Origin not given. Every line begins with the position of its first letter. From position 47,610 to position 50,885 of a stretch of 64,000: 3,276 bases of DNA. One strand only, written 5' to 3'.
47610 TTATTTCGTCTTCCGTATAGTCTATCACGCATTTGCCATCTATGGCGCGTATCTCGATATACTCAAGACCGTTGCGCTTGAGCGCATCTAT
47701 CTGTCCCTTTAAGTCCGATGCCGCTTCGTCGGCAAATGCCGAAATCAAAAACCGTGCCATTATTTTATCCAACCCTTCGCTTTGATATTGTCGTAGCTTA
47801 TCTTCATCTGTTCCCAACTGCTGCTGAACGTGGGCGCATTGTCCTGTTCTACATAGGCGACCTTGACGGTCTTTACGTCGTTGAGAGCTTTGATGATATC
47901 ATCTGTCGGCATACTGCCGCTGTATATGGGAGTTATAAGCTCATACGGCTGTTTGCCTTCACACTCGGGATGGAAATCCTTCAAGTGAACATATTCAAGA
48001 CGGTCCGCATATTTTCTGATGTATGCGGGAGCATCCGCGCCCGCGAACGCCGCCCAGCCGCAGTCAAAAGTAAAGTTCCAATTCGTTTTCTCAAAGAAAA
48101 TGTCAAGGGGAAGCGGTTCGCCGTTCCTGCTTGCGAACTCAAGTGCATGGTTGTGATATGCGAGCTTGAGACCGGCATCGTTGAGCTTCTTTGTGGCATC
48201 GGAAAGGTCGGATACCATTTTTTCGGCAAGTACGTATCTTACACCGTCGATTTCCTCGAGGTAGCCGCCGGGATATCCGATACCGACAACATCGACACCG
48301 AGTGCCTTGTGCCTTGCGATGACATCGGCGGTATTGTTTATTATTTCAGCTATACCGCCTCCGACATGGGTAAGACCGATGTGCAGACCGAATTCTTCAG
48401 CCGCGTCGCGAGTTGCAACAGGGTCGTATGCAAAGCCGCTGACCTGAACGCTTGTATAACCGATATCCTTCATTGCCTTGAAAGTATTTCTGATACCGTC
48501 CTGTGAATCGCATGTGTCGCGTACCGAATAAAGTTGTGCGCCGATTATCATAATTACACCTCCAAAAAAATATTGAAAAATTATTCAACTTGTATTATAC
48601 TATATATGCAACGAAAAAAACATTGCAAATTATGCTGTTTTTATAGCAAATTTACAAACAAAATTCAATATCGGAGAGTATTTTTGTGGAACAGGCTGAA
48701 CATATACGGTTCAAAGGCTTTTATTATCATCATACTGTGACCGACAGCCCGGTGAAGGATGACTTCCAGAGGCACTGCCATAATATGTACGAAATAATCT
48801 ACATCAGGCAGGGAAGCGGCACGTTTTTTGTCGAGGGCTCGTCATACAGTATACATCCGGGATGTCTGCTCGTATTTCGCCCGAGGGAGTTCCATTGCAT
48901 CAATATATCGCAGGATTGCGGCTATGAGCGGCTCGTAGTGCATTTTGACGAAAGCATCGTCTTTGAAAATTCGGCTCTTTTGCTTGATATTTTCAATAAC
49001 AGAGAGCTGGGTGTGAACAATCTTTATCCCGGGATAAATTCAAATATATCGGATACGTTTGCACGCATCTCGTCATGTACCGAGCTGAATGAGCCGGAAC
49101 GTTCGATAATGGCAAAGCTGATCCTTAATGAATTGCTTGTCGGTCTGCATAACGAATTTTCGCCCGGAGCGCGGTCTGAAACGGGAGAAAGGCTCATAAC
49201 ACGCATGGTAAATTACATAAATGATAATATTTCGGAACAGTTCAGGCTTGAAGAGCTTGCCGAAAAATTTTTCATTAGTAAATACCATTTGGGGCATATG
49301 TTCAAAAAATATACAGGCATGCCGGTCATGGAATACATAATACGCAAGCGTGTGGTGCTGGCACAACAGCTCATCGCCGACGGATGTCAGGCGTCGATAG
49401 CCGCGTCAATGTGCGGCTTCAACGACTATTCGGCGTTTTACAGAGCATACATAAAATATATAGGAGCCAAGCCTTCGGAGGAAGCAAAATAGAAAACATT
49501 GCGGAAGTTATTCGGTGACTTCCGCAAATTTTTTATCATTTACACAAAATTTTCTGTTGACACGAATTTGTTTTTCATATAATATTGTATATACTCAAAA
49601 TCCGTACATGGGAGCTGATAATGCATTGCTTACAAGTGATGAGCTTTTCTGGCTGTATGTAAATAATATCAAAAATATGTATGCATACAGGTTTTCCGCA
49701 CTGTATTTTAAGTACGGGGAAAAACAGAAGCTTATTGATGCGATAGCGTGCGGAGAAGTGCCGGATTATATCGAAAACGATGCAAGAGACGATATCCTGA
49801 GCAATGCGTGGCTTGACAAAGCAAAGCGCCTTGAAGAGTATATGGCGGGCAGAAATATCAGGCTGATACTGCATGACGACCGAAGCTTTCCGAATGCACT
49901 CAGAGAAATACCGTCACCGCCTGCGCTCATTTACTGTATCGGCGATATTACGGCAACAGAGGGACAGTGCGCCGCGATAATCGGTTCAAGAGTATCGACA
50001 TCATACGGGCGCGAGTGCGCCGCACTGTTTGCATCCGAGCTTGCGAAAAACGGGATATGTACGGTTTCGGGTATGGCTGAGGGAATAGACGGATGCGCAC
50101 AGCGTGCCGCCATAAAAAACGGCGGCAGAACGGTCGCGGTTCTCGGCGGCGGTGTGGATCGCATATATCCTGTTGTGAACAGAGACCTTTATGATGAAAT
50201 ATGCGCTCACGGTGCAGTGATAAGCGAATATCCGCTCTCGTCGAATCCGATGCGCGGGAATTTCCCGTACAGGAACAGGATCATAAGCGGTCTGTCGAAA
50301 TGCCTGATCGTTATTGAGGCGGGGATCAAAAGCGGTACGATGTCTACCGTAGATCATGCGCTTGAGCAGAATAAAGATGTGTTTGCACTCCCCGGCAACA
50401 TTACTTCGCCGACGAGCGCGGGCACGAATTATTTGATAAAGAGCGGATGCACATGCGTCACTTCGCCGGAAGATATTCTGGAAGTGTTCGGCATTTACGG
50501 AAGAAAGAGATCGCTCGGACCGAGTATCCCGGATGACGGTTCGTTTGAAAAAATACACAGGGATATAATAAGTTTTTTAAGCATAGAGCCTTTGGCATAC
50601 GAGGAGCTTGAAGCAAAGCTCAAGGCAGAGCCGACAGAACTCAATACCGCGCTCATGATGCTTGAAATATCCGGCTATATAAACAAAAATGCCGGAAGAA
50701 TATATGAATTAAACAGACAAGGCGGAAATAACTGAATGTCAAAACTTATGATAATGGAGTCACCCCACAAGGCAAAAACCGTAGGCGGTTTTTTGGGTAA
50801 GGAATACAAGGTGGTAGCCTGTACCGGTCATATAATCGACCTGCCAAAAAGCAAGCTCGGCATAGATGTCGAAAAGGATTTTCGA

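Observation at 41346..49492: Two Gfo/Idh/MocA + two TIM-barrel genes fused to uxaC-uxuA-uxuB: possible non-hydrolytic (oxidation/elimination) route to hexuronate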

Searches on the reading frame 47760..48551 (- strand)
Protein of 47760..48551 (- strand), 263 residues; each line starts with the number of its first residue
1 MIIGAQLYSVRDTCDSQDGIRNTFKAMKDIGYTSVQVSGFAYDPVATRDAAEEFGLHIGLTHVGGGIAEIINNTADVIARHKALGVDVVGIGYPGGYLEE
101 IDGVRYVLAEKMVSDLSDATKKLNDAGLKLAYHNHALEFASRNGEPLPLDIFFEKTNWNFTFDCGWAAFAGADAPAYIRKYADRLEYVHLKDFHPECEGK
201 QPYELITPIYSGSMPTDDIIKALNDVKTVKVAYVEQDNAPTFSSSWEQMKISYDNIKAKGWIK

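Call 3: search_protein_families(library=pfam, proteins=[window:47760-48551:-])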
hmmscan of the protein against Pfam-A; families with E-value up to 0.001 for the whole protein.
window:47760-48551:- (263 aa): 1 family
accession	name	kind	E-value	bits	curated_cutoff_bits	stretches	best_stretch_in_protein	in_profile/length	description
PF01261.30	AP_endonuc_2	-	1.4e-11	45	31.1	1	24-237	1-230/249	Xylose isomerase-like TIM barrel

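Call 4: search_protein_families(library=ncbifam, proteins=[window:47760-48551:-])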
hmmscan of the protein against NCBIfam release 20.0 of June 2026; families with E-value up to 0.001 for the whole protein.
window:47760-48551:- (263 aa): 1 family
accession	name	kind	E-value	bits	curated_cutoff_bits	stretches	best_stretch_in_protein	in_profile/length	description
TIGR04379.1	myo_inos_iolE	equivalog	6.5e-14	52.2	290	1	110-196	129-215/290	myo-inosose-2 dehydratase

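Call 9: search_solved_structures(query=window:47763-48551:-, max_evalue=0.01)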
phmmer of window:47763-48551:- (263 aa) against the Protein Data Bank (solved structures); distinct sequences matched with E-value up to 0.01: 5.
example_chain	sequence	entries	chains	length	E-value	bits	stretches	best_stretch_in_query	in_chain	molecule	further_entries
8tcs_D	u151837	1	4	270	1.5e-14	57.3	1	3-193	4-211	Xylose isomerase-like TIM barrel domain-containing protein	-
8tcd_B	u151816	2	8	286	1.7e-14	57.1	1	3-193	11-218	Sugar phosphate isomerase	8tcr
8tct_A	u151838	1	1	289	7.9e-07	32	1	4-194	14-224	Sugar phosphate isomerase/epimerase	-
8bvk_A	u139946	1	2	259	1.3e-06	31.3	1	54-197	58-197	Xylose isomerase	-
3l23_A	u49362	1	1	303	0.00032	23.4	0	159-194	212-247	Sugar phosphate isomerase/epimerase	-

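Call 22: search_solved_structures(query=window:47763-48551:-, max_evalue=0.001, show_alignments=4)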
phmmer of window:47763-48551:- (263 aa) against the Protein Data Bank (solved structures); distinct sequences matched with E-value up to 0.001: 5.
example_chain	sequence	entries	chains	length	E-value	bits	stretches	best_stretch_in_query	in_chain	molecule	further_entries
8tcs_D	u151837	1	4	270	1.5e-14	57.3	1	3-193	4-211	Xylose isomerase-like TIM barrel domain-containing protein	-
8tcd_B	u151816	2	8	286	1.7e-14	57.1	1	3-193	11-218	Sugar phosphate isomerase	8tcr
8tct_A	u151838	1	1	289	7.9e-07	32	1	4-194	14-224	Sugar phosphate isomerase/epimerase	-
8bvk_A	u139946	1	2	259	1.3e-06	31.3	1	54-197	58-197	Xylose isomerase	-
3l23_A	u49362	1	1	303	0.00032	23.4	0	159-194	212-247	Sugar phosphate isomerase/epimerase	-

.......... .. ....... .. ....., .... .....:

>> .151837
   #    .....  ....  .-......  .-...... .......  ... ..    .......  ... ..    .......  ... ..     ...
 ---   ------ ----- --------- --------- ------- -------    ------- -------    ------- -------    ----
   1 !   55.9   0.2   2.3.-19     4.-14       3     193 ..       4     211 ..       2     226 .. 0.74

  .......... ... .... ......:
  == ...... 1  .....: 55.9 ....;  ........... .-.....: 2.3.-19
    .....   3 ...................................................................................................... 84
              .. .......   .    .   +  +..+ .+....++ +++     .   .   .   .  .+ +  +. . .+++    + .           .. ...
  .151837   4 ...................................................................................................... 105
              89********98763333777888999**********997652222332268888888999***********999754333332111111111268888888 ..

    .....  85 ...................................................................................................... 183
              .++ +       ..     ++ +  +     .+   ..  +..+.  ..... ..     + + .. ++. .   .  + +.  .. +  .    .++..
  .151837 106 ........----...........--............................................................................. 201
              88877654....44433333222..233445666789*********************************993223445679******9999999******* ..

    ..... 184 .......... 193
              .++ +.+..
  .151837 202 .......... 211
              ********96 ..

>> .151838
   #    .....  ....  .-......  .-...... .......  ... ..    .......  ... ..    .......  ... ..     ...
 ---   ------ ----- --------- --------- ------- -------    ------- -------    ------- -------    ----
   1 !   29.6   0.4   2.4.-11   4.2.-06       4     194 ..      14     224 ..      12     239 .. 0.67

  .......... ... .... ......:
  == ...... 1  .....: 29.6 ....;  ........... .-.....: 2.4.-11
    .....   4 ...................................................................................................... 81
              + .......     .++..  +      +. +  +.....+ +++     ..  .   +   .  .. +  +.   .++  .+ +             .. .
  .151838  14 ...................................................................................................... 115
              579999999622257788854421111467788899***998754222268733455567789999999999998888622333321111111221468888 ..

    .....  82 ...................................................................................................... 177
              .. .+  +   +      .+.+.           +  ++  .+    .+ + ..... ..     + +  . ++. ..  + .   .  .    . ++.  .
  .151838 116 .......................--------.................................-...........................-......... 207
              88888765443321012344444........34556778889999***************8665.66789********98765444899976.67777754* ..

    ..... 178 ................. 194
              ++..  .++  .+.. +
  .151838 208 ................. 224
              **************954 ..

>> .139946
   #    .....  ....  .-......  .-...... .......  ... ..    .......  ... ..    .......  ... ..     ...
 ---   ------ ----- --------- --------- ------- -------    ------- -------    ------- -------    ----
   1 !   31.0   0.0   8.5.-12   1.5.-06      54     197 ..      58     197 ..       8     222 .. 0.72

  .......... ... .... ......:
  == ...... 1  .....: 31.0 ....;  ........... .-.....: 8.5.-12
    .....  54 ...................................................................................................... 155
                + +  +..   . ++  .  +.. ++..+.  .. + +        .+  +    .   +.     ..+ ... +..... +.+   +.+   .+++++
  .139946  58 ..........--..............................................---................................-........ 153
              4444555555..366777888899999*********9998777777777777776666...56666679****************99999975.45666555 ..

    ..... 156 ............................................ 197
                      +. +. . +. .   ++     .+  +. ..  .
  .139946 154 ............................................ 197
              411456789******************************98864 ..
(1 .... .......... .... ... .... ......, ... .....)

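Call 62: find_homologous_proteins(query=window:47763-48551:-, max_evalue=1e-8)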
Query window:47763-48551:- (263 aa): 207 proteins with E <= 1e-8 among 772 candidates; the best 120 are listed.
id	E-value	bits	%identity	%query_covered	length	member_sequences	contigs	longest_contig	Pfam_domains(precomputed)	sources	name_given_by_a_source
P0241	6.0e-177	604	100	100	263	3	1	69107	PF01261.31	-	-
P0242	1.1e-95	338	62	100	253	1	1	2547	PF01261.31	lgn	-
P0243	1.5e-95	338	63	100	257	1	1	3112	PF01261.31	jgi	-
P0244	7.5e-92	326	61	100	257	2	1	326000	PF01261.31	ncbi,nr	ncbi:MAG: sugar phosphate isomerase/epimerase [Clostridiaceae bacterium]|nr:sugar phosphate isomeras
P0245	1.3e-91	325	60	100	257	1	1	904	PF01261.31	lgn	-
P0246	1.9e-87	311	57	100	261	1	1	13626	PF01261.31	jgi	jgi:sugar phosphate isomerase/epimerase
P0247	1.4e-86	308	58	100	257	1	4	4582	PF01261.31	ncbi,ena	-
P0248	2.1e-86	308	57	100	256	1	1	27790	PF01261.31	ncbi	-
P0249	1.6e-84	301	55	99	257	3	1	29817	PF01261.31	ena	-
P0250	6.0e-83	296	55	99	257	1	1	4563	PF01261.31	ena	-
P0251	9.9e-83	296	58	99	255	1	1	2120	PF01261.31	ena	-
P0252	1.5e-82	295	56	99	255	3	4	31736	PF01261.31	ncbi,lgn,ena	-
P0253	4.9e-81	290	55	100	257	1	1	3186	PF01261.31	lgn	-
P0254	8.7e-81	289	55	99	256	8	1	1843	PF01261.31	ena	-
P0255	1.8e-80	288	55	100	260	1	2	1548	PF01261.31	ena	-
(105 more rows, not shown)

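Call 73: predict_structure(alignment_id=A3)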
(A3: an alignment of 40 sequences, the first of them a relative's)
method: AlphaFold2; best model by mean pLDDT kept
length: 263 residues; sequences in the alignment: 40
mean_pLDDT: 97.0   pTM: 0.92
mean pLDDT of the five models: 97.0, 96.9, 96.8, 96.8, 96.8
residues with pLDDT >= 90: 254; 70-90: 9; 50-70: 0; < 50: 0
segments of 3 or more residues with pLDDT < 50: none
pLDDT, mean of each block of 10 residues (from residue 1): 98 98 99 97 98 97 94 98 96 96 95 98 98 97 94 98 97 98 98 92 96 98 98 98 98 98 94
secondary structure, 60 per line:
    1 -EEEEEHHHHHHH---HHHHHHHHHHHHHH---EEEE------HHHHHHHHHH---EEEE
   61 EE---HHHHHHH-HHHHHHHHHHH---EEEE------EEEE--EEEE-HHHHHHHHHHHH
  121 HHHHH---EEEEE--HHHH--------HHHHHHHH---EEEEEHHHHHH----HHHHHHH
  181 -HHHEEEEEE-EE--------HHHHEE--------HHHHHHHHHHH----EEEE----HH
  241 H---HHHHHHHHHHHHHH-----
elements in order: E2-6 H7-13 H17-30 E34-37 H44-53 E57-62 H66-72 H74-84 E88-91 E98-101 E104-107 H109-125 E129-133 H136-139 H148-155 E159-163 H164-169 H174-180 E185-190 H202-205 H216-226 E231-234 H245-258

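Call 75: fold_search(model_id=the predicted structure, library=pdb)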
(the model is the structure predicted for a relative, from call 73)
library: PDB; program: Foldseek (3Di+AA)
matches with E <= 10: 1795; with E <= 0.001: 267
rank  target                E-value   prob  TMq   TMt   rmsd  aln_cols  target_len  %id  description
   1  8tcd_D                9.1e-16  1.00  0.78  0.76   3.9       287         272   25  Structure of Alistipes sp. 3-Keto-beta-glucopyranoside-1,2-Lyase AL1 (released 2024-06-12)
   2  8tcr_A                2.3e-15  1.00  0.76  0.74   3.9       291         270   26  Structure of glucose bound Alistipes sp. 3-Keto-beta-glucopyranoside-1,2-Lyase AL1 (released 2024-06-12)
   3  8tcd_A                6.9e-15  1.00  0.77  0.75   3.9       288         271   26  Structure of Alistipes sp. 3-Keto-beta-glucopyranoside-1,2-Lyase AL1 (released 2024-06-12)
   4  8tct                  4.9e-14  1.00  0.73  0.70   4.6       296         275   22  Structure of 3K-GlcH bound Bacteroides thetaiotaomicron 3-Keto-beta-glucopyranoside-1,2-Lyase BT1 (released 2024-06-12)
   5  3obe_A                1.7e-13  1.00  0.78  0.72   4.1       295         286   19  Crystal structure of a sugar phosphate isomerase/epimerase (BDI_3400) from Parabacteroides distasonis ATCC 8503 at 1.7 (released 2010-09-01)
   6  3l23                  8.9e-13  1.00  0.74  0.69   4.5       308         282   19  Crystal structure of Sugar phosphate isomerase/epimerase (YP_001303399.1) from Parabacteroides distasonis ATCC 8503 at 1 (released 2010-02-16)
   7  3obe_B                3.2e-12  1.00  0.75  0.68   4.6       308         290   18  Crystal structure of a sugar phosphate isomerase/epimerase (BDI_3400) from Parabacteroides distasonis ATCC 8503 at 1.7 (released 2010-09-01)
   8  8bvk_B                3.6e-11  1.00  0.66  0.79   3.9       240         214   20  The crystal structure of O-glycoside cleaving beta-eliminase from A. tumefaciens AtOGE (released 2023-11-01)
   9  8yeb_A                1.1e-10  1.00  0.71  0.65   4.5       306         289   14  Crystal structure of L-ribulose 3-epimerase from Arthrobacter globiformis M30 (released 2025-02-12)
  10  8yec_C                1.3e-10  1.00  0.71  0.64   4.6       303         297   14  Crystal structure of L-ribulose 3-epimerase in complex with D-allulose (released 2025-02-12)
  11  8bvk_A                1.6e-10  1.00  0.65  0.76   5.2       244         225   18  The crystal structure of O-glycoside cleaving beta-eliminase from A. tumefaciens AtOGE (released 2023-11-01)
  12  8yec_E                1.9e-10  1.00  0.71  0.64   4.8       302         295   13  Crystal structure of L-ribulose 3-epimerase in complex with D-allulose (released 2025-02-12)
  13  8yeb_I                2.3e-10  1.00  0.73  0.67   4.3       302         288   14  Crystal structure of L-ribulose 3-epimerase from Arthrobacter globiformis M30 (released 2025-02-12)
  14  3cny_A                3.9e-10  1.00  0.77  0.68   4.9       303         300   16  Crystal structure of a putative inositol catabolism protein iole (iole, lp_3607) from lactobacillus plantarum wcfs1 at (released 2008-04-08)
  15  5zfs_A                3.9e-10  1.00  0.72  0.66   4.4       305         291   14  Crystal structure of Arthrobacter globiformis M30 sugar epimerase which can produce D-allulose from D-fructose (released 2018-10-24)
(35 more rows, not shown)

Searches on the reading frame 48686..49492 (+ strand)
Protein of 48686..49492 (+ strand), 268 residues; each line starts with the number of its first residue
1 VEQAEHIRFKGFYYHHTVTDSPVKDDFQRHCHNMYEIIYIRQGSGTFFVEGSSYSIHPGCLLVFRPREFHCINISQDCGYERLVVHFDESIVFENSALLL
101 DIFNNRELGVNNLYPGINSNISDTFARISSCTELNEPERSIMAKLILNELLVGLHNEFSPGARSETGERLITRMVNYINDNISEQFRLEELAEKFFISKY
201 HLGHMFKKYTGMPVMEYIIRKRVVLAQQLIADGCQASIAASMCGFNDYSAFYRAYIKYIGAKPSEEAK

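Call 3: search_protein_families(library=pfam, proteins=[window:48686-49492:+])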
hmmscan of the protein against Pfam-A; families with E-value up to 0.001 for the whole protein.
window:48686-49492:+ (268 aa): 4 families
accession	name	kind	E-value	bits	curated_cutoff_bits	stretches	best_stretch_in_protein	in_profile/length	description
PF12833.13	HTH_18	-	8.3e-16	58.5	33.6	1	191-265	1-76/80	Helix-turn-helix domain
PF02311.25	AraC_binding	-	1.9e-13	50.8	21.1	1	25-139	14-123/135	AraC-like ligand binding domain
PF00165.29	HTH_AraC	-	2.6e-08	34.2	26.6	0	178-218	1-41/42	Bacterial regulatory helix-turn-helix proteins, AraC family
PF07883.17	Cupin_2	-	3.6e-07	30.2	27.2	1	24-72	8-56/70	Cupin domain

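Call 4: search_protein_families(library=ncbifam, proteins=[window:48686-49492:+])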
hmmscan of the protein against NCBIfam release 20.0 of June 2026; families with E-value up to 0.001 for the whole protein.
window:48686-49492:+ (268 aa): 27 families (the best 25 are shown)
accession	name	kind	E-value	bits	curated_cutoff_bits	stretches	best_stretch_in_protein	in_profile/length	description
NF007860.0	PRK10572.1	equivalog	1.3e-19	70.1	208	1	41-265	56-280/292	arabinose operon transcriptional regulator AraC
TIGR04094.1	adjacent_YSIRK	equivalog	1.9e-19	69.9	200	1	168-264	284-380/383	YSIRK-targeted surface antigen transcriptional regulator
NF010028.0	PRK13503.1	equivalog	1.8e-18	66.9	288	1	24-257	25-260/278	HTH-type transcriptional activator RhaS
NF010025.2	PRK13500.1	equivalog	1.1e-13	51.5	525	1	17-265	21-273/282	HTH-type transcriptional activator RhaR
NF010026.0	PRK13501.1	equivalog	8.3e-12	44.9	363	1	167-264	175-272/290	HTH-type transcriptional activator RhaR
NF047788.1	TransRegPocR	equivalog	2.6e-11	43.3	500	1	164-259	184-280/296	transcriptional regulator PocR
NF049932.1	TranspRegBtr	equivalog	6.8e-11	41.4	900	1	37-264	33-260/531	bacillibactin transport transcriptional regulator Btr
NF052371.1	TransRegGbdRPseu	equivalog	1.2e-10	40.9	480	1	172-267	228-324/365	choline metabolism transcriptional regulator GbdR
NF010027.0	PRK13502.1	equivalog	1.3e-10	41.2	384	1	17-265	21-273/282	HTH-type transcriptional activator RhaR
NF012144.2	ramA_TF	equivalog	4.6e-10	39.9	180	1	168-263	4-100/108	RamA family antibiotic efflux transcriptional regulator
NF041686.2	ant_diox_reg_AndR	equivalog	5.7e-10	39.3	350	1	35-266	80-317/321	anthranilate 1,2-dioxygenase regulatory protein AndR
NF012198.0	MarA_TF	equivalog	2.3e-09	37.5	250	1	169-263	9-104/124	MDR efflux pump AcrAB transcriptional activator MarA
NF007693.0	PRK10371.1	equivalog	2.7e-09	36.7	253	1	164-265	193-295/309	transcriptional regulator MelR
NF008564.0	PRK11511.1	equivalog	3.7e-09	36.8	202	1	169-263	9-104/127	MDR efflux pump AcrAB transcriptional activator MarA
NF006902.0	PRK09393.1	equivalog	4.9e-09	35.8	425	1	166-265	217-317/327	transcriptional regulator FtrA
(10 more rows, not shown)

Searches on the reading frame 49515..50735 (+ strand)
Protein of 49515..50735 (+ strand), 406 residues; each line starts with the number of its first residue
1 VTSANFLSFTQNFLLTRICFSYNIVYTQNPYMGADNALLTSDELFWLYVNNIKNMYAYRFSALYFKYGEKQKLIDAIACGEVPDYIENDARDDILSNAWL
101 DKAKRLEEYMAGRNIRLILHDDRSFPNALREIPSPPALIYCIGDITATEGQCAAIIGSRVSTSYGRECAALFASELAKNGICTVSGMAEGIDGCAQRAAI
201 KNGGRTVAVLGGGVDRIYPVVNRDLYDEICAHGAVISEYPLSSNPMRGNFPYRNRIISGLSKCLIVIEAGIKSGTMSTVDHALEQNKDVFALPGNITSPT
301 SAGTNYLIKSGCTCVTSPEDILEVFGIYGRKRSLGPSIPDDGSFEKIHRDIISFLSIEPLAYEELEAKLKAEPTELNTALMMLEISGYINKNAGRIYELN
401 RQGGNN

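Call 3: search_protein_families(library=pfam, proteins=[window:49515-50735:+])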
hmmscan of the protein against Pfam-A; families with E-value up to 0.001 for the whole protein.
window:49515-50735:+ (406 aa): 3 families
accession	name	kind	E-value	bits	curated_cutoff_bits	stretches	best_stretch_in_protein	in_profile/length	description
PF02481.21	DNA_processg_A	-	1e-72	244.2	29.6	1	112-316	4-211/212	DNA recombination-mediator protein A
PF18306.6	LDcluster4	-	2.7e-07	30.8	26.3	0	154-211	5-63/151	SLOG cluster4 family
PF17782.7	DprA_WH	-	1.9e-05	25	22.9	1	346-394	12-60/61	DprA winged helix domain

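Call 4: search_protein_families(library=ncbifam, proteins=[window:49515-50735:+])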
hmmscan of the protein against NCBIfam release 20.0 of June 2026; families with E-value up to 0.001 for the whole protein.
window:49515-50735:+ (406 aa): 3 families
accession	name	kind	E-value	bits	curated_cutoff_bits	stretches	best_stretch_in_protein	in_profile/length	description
TIGR00732.1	dprA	equivalog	1e-71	240.6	191.15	1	110-324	4-219/220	DNA-processing protein DprA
NF008007.0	PRK10736.1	equivalog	7.2e-69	232.7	495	1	103-324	60-282/374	DNA-protecting protein DprA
TIGR00725.1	TIGR00725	hypoth_equivalog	0.00085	18.8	106.9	0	154-210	5-61/159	TIGR00725 family protein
